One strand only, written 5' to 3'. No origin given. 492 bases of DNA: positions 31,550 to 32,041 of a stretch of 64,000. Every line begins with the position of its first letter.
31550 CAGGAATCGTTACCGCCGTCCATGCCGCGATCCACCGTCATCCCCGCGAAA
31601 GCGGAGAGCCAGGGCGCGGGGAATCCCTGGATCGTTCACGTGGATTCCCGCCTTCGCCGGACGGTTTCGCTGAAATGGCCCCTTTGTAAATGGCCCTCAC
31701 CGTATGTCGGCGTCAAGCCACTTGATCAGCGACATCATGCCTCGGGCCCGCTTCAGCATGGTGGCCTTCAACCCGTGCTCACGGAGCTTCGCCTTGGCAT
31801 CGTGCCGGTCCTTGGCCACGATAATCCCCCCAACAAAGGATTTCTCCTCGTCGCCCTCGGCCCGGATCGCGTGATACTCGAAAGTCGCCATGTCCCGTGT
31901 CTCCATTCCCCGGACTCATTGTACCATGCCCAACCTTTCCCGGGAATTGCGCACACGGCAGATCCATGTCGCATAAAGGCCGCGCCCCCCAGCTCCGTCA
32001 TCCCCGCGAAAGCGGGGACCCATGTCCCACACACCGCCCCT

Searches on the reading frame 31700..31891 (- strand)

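Call 74: search_protein_families(library=pfam, proteins=[window:31700-31891:-], max_evalue=1)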
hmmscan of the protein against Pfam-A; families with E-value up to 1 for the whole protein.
window:31700-31891:- (64 aa): 1 family
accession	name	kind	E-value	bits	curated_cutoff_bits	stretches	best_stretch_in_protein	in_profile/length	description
PF25252.1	DUF7854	-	0.083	13.4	32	1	6-38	48-78/81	Family of unknown function (DUF7854)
